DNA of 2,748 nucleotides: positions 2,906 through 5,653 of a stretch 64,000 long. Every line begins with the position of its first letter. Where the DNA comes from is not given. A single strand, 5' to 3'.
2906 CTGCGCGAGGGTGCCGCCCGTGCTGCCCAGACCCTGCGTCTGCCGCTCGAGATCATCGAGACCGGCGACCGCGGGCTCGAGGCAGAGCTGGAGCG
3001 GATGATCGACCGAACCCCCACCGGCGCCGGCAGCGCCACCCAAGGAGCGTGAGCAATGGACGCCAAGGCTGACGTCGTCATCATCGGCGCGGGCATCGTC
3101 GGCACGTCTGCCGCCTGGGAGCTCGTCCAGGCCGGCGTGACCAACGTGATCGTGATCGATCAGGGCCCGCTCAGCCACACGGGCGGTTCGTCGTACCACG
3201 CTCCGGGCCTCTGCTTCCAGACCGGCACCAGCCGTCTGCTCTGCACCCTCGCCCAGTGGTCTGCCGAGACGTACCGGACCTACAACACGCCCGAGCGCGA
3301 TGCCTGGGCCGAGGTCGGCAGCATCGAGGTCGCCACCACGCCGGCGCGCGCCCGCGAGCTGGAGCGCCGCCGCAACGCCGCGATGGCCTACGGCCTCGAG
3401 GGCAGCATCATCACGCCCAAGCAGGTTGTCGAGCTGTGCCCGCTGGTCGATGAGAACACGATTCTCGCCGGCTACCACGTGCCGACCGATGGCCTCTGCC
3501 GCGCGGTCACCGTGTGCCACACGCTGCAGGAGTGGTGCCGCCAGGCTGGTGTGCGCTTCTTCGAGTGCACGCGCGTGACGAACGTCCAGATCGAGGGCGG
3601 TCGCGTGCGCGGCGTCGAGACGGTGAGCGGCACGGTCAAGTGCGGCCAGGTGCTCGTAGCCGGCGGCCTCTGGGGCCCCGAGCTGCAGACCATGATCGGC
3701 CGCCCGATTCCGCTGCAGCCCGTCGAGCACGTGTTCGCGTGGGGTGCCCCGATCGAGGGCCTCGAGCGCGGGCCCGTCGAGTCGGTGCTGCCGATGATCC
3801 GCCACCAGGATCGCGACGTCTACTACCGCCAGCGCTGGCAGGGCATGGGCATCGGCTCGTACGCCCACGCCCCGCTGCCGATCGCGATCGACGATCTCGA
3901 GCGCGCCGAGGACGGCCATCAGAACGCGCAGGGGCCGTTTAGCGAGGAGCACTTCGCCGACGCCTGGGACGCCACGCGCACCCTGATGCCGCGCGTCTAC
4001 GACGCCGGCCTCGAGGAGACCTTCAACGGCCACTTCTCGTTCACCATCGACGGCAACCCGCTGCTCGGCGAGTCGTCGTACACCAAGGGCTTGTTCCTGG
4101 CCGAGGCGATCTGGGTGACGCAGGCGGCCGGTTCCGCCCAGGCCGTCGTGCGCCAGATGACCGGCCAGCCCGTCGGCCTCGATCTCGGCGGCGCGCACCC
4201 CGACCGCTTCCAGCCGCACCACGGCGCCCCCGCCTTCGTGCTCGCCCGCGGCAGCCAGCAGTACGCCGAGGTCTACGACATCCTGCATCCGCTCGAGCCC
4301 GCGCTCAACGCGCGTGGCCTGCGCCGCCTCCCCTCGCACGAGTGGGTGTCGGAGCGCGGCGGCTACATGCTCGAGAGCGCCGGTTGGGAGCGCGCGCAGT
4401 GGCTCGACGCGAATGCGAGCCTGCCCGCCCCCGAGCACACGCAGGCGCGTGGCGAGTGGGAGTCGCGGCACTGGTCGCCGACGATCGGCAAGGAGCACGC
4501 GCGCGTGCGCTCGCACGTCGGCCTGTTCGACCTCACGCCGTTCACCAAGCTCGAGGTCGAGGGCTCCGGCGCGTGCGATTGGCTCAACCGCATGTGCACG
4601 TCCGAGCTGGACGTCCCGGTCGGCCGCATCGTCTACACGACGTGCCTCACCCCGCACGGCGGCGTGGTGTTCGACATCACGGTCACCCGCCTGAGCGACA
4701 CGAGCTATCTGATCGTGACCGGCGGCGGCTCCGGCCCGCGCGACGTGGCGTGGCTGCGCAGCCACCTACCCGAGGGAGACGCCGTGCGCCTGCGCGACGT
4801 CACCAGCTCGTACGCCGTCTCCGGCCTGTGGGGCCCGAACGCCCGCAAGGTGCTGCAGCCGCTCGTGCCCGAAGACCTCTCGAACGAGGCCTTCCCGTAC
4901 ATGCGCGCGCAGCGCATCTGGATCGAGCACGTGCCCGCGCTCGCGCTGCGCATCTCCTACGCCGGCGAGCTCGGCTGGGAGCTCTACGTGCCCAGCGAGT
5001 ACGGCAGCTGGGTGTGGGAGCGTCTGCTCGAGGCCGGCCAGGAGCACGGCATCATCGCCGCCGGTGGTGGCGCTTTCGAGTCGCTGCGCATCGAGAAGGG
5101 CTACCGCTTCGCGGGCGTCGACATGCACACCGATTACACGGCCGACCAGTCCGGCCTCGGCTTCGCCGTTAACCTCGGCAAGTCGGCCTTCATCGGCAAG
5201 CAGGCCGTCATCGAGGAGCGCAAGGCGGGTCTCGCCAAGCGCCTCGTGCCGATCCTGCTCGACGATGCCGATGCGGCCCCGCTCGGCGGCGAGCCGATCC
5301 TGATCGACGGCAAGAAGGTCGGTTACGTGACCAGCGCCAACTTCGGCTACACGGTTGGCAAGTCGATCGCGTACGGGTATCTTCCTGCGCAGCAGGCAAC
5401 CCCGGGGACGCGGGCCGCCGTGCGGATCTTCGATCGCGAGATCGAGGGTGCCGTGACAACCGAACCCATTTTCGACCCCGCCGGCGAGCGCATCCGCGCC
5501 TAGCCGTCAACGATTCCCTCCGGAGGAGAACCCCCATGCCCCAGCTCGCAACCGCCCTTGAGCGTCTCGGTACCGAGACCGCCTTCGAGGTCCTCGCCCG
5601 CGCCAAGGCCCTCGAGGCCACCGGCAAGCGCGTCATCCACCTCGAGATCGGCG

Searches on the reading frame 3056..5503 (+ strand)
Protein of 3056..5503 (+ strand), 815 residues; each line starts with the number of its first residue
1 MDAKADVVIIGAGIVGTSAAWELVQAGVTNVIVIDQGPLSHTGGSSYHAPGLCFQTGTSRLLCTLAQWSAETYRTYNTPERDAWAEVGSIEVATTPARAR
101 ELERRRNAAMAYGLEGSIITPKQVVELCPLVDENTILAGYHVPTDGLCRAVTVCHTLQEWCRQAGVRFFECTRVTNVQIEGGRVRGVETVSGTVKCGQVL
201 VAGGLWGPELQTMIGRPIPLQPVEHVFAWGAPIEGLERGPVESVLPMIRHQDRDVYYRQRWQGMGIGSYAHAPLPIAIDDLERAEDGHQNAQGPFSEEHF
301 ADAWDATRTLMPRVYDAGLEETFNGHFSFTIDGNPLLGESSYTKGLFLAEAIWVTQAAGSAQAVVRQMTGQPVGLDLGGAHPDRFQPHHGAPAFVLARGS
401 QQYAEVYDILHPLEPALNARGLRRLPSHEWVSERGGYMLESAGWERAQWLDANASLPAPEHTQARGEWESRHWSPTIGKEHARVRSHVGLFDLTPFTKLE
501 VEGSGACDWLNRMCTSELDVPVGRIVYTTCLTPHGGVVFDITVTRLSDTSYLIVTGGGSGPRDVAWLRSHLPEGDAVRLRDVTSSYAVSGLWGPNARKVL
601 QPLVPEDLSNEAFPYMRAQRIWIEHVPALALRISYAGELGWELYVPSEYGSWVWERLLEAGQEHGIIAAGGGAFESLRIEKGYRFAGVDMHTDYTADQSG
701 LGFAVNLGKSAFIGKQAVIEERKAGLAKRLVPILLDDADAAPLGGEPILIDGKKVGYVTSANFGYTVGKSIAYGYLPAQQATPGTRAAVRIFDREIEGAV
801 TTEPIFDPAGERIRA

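Call 82: search_protein_families(library=pfam, proteins=[window:3056-5503:+], max_evalue=0.00001)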
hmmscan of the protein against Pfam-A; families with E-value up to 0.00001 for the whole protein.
window:3056-5503:+ (815 aa): 5 families
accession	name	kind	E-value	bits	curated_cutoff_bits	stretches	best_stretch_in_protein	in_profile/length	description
PF01571.26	GCV_T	-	2.1e-74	250.4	25.6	1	428-704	2-255/255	Aminomethyltransferase folate-binding domain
PF01266.30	DAO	-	1.4e-50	173.3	27.9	1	6-365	1-351/353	FAD dependent oxidoreductase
PF08669.17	GCV_T_C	-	2e-21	76.1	25.9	1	728-807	1-80/80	Glycine cleavage T-protein C-terminal barrel domain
PF16350.10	FAO_M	-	5.1e-14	52.6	27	1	375-424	6-55/56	FAD dependent oxidoreductase central domain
PF00890.30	FAD_binding_2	-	1.3e-10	41.5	20.4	1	6-190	1-181/414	FAD binding domain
